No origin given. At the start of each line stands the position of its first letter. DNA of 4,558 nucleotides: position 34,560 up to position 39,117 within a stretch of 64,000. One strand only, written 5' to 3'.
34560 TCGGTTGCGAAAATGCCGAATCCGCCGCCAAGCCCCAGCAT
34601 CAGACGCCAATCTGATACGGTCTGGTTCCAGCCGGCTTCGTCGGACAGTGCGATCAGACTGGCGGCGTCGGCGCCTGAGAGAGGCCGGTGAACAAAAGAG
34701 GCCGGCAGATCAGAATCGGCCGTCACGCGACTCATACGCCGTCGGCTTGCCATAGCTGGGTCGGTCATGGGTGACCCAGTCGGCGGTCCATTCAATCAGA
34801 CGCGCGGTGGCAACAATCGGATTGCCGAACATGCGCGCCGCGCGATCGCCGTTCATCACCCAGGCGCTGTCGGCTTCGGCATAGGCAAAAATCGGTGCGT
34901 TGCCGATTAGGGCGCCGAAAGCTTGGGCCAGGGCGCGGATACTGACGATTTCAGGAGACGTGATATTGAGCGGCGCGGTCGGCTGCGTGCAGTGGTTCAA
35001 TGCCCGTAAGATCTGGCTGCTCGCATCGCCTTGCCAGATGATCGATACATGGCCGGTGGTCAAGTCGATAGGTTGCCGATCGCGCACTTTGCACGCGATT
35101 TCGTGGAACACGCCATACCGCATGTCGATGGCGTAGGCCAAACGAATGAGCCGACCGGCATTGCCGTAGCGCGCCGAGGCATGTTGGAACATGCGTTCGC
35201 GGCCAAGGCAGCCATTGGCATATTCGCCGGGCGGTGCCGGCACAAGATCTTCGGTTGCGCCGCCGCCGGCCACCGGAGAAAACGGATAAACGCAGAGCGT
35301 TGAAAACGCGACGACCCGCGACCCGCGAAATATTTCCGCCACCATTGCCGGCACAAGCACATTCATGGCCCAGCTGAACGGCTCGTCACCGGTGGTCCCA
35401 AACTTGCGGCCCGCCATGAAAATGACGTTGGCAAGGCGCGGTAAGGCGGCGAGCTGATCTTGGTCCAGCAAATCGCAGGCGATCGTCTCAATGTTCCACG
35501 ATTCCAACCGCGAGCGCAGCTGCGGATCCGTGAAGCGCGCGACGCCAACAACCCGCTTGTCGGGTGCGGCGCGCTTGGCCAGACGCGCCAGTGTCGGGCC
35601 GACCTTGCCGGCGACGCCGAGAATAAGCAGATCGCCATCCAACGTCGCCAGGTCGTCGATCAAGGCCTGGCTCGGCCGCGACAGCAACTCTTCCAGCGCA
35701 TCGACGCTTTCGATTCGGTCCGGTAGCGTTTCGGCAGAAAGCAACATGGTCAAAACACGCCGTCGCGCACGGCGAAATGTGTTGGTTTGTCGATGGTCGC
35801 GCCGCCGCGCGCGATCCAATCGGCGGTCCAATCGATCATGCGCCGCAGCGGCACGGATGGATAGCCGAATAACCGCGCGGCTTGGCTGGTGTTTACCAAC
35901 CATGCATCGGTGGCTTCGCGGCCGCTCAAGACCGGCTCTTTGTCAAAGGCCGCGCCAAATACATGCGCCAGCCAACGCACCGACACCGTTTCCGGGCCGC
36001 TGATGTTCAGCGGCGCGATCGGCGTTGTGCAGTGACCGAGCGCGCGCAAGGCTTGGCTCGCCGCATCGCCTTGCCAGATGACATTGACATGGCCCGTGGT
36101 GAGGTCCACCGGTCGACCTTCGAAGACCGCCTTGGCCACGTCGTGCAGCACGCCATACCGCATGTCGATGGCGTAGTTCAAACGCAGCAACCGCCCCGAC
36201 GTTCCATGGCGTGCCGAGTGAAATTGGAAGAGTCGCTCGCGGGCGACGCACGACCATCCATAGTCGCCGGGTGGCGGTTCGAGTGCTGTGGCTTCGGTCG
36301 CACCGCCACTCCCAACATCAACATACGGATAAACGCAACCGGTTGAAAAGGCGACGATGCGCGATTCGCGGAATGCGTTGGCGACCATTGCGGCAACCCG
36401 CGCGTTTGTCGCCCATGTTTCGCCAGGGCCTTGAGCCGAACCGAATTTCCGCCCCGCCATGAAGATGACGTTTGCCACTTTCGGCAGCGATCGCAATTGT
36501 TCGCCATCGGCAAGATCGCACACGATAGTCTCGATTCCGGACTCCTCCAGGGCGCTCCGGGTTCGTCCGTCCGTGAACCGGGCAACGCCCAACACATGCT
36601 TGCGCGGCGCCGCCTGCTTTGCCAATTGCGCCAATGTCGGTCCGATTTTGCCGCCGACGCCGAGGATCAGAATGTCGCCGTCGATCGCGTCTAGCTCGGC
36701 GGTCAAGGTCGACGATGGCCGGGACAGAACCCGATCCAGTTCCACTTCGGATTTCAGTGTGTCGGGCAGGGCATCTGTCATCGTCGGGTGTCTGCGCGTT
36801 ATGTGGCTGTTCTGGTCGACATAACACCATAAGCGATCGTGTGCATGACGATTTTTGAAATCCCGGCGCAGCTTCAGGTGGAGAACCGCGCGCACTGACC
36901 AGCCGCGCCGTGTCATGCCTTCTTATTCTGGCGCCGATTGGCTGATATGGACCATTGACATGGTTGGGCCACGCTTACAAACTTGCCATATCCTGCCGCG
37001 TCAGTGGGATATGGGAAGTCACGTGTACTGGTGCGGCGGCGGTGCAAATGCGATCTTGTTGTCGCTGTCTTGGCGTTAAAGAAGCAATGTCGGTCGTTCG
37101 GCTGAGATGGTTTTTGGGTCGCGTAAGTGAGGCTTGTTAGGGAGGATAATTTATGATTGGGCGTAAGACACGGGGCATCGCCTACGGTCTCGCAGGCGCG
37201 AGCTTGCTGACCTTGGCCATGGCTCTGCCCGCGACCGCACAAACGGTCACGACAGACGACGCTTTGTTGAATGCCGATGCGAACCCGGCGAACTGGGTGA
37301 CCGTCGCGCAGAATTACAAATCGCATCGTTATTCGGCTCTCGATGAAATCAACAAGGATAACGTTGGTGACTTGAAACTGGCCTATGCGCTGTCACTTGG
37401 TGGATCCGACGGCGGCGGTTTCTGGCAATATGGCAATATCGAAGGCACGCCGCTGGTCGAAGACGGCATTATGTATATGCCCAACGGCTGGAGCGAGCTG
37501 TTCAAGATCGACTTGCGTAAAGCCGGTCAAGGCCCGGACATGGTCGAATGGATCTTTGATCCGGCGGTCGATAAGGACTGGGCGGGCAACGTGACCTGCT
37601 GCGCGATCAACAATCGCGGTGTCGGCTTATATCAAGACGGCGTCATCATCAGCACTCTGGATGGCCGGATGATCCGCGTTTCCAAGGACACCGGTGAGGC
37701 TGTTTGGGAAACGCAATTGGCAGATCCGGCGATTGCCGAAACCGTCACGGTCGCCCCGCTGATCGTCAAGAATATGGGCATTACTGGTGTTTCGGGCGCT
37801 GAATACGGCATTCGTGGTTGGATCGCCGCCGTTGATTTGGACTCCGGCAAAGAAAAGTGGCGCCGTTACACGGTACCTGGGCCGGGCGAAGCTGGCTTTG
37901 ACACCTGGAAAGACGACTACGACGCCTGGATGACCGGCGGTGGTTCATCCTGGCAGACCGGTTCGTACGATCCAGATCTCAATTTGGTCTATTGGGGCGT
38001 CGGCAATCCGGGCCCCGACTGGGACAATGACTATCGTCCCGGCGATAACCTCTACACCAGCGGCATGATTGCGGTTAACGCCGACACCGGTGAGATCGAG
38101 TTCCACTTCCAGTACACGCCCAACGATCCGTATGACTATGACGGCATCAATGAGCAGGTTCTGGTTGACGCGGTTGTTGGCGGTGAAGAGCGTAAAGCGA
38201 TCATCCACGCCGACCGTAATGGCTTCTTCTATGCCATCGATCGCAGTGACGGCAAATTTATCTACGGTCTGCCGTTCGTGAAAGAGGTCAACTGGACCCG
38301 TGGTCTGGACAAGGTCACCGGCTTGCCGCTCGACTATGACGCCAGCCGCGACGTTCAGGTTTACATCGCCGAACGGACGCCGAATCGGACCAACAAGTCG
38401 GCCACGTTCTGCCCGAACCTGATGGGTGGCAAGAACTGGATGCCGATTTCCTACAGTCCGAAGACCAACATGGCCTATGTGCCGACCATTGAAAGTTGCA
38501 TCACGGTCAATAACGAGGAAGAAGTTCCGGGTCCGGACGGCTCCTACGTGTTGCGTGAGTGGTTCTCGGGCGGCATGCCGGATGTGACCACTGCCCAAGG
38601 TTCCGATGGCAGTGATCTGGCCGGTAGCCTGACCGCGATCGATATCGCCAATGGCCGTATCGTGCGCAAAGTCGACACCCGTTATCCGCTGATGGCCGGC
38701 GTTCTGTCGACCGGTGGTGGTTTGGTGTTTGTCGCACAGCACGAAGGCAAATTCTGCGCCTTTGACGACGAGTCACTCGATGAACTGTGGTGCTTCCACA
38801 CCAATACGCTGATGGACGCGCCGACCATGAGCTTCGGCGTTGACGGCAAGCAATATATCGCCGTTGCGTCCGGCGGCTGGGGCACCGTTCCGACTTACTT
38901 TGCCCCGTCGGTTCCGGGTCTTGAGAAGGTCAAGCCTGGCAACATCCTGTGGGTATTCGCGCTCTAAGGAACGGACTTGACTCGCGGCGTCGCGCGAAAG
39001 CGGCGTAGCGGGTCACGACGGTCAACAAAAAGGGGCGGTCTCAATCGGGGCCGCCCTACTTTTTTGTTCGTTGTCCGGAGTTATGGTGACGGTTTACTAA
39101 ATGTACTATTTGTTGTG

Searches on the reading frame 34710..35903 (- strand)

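Call 26: search_protein_families(library=pfam, proteins=[window:34710-35903:-], max_evalue=0.001)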
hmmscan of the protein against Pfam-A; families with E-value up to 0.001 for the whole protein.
window:34710-35903:- (397 aa): 1 family
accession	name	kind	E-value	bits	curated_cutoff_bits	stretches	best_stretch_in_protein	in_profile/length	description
PF01370.27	Epimerase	-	5e-07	29.8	20.9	1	93-252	2-166/240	NAD dependent epimerase/dehydratase family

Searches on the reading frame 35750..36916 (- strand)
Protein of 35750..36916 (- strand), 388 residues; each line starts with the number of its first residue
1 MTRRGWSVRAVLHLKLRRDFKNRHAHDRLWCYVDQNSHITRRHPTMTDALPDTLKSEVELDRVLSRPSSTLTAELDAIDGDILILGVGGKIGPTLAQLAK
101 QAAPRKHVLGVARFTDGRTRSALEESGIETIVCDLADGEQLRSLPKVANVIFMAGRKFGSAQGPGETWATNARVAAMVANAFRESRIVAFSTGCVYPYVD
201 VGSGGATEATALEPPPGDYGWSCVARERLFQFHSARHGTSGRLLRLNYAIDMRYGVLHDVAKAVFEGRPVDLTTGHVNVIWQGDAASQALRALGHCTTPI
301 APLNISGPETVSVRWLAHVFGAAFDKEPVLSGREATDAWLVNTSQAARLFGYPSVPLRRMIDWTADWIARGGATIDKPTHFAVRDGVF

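Call 26: search_protein_families(library=pfam, proteins=[window:35750-36916:-], max_evalue=0.001)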
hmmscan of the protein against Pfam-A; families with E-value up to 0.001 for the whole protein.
window:35750-36916:- (388 aa): 1 family
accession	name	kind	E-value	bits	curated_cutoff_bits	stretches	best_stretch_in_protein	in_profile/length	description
PF01370.27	Epimerase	-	6.4e-12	45.8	20.9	1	82-246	1-169/240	NAD dependent epimerase/dehydratase family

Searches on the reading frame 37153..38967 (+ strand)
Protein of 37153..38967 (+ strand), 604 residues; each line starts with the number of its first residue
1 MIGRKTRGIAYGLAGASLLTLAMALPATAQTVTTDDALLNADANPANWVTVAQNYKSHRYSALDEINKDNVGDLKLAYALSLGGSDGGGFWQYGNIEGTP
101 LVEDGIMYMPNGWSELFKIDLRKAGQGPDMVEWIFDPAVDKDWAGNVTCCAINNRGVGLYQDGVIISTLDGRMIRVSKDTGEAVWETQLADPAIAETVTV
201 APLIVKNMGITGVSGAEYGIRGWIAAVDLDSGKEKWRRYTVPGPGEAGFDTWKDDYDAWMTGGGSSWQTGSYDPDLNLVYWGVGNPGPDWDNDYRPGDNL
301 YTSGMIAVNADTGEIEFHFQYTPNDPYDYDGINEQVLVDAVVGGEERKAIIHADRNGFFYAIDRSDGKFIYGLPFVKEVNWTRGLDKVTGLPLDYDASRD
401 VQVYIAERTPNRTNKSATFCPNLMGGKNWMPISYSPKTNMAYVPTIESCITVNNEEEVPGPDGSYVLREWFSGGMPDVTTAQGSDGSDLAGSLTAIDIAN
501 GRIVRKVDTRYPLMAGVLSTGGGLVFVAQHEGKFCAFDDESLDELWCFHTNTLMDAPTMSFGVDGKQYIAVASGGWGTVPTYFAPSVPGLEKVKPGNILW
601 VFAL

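Call 26: search_protein_families(library=pfam, proteins=[window:37153-38967:+], max_evalue=0.001)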
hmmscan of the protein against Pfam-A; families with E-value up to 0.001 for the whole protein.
window:37153-38967:+ (604 aa): 3 families
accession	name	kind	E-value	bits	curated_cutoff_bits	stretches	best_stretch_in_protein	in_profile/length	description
PF01011.28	PQQ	-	1.5e-56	192.8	26.7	2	48-372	1-337/595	Glucose/ethanol/alcohol dehydrogenase, beta-propeller domain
PF13360.13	PQQ_2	-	1.1e-12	48.6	27.6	1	162-238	74-144/233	Outer membrane protein assembly factor BamB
PF13570.13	Beta-prop_ACSF4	-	9.8e-08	32.2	133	0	489-552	153-214/329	Beta-alanine-activating enzyme, beta-propeller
